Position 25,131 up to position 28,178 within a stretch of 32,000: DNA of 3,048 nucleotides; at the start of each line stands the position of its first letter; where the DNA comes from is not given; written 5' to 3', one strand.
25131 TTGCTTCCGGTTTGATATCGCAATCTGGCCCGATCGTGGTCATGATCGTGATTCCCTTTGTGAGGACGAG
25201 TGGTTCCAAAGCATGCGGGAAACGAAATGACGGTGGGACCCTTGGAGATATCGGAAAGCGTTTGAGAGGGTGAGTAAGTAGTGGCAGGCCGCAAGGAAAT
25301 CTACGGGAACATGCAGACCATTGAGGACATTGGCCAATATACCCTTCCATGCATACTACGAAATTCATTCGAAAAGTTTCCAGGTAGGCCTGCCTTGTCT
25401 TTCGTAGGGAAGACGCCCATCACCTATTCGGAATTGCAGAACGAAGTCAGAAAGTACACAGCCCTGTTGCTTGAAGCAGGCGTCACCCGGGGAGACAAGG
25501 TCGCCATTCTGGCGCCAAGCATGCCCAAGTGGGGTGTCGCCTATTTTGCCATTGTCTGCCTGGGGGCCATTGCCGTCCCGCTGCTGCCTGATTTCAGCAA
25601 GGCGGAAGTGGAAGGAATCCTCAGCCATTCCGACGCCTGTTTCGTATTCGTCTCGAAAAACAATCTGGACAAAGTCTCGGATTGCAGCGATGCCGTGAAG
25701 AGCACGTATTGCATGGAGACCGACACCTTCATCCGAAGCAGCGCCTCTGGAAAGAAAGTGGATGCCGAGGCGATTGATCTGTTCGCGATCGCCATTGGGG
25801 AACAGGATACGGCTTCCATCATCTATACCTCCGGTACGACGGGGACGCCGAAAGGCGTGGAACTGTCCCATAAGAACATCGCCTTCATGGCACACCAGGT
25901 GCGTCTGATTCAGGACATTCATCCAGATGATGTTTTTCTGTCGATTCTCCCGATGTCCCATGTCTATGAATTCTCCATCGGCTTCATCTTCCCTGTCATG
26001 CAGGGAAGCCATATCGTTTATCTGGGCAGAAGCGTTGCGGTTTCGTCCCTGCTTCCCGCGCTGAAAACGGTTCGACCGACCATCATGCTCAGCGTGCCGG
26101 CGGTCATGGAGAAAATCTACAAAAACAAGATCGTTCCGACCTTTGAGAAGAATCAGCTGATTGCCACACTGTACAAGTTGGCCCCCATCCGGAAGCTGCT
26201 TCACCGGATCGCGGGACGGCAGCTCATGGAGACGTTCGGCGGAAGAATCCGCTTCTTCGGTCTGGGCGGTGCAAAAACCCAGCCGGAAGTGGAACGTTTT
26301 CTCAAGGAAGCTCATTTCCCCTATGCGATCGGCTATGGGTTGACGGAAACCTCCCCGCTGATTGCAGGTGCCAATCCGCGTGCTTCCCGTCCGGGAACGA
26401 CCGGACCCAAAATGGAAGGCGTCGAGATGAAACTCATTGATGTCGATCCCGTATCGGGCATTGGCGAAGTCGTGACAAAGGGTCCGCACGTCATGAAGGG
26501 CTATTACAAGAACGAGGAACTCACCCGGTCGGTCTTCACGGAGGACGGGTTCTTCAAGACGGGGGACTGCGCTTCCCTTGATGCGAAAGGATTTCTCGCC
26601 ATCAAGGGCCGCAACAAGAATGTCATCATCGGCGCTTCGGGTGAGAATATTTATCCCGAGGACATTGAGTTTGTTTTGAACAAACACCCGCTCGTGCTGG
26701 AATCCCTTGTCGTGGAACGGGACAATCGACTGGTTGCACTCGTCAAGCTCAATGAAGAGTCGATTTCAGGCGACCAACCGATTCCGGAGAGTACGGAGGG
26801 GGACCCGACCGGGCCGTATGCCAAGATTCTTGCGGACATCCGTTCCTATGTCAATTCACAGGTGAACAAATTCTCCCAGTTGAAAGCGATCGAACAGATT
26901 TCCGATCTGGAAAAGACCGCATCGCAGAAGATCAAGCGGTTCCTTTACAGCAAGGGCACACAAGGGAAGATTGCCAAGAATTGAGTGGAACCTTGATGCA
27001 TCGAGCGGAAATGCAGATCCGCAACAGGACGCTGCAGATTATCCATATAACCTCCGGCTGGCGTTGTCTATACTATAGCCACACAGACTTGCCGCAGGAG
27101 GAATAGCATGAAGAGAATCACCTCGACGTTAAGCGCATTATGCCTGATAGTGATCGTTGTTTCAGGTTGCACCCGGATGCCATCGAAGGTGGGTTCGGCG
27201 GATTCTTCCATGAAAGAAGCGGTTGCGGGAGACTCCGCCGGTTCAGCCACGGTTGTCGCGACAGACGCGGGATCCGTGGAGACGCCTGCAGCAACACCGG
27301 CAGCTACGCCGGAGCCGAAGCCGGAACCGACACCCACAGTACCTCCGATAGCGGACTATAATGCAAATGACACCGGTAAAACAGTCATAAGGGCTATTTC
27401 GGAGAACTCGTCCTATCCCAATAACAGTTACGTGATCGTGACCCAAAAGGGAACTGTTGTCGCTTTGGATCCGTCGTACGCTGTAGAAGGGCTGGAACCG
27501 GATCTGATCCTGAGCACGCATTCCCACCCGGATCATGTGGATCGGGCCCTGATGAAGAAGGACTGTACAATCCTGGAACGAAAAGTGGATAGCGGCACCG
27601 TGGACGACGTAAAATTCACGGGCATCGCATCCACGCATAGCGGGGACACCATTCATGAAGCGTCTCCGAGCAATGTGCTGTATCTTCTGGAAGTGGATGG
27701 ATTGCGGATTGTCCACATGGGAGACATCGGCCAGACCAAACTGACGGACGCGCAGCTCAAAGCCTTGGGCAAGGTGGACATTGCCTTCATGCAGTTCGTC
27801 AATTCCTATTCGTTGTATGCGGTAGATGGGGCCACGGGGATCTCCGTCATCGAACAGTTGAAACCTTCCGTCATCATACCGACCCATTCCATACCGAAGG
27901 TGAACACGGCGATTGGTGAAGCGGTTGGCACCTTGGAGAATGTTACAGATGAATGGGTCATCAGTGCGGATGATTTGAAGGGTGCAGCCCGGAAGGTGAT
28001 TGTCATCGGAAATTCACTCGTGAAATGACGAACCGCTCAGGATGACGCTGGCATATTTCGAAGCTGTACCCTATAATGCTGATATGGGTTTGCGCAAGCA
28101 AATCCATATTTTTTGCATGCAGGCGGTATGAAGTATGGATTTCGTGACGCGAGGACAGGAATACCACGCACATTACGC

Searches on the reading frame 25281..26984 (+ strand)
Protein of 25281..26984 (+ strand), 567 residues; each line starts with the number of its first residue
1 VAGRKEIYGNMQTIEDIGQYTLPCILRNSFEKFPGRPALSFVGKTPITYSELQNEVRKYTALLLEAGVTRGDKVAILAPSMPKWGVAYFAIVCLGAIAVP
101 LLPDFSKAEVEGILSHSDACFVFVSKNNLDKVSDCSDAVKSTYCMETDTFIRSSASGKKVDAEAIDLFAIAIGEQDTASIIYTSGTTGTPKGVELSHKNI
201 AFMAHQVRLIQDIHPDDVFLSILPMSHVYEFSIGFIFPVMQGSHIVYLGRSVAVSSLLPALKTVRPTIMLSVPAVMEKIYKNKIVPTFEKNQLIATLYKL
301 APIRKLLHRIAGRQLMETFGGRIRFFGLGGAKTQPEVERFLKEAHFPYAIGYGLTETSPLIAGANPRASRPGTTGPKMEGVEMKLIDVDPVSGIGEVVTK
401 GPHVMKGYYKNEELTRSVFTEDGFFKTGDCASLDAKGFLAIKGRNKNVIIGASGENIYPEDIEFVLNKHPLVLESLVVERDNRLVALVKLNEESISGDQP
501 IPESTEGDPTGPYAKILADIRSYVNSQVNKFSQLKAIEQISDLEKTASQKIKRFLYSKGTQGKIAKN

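Call 70: search_protein_families(library=pfam, proteins=[window:25281-26984:+], max_evalue=0.001)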
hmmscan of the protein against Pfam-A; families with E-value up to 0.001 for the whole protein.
window:25281-26984:+ (567 aa): 2 families
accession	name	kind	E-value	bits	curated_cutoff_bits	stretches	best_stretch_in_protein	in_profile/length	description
PF00501.34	AMP-binding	-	3.7e-81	273.3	29.9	1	27-409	2-384/384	AMP-binding enzyme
PF13193.12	AMP-binding_C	-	3e-05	25.3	24.5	1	462-550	2-76/76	AMP-binding enzyme C-terminal domain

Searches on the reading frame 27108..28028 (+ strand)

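Call 70: search_protein_families(library=pfam, proteins=[window:27108-28028:+], max_evalue=0.001)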
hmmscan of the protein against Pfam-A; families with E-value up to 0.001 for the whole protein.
window:27108-28028:+ (306 aa): 2 families
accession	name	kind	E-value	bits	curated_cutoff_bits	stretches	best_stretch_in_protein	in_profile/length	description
PF13483.12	Lactamase_B_3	-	1.5e-24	87.2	24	1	105-260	7-160/160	Beta-lactamase superfamily domain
PF12706.13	Lactamase_B_2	-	3.8e-06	27.1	27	0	164-260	97-199/200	Beta-lactamase superfamily domain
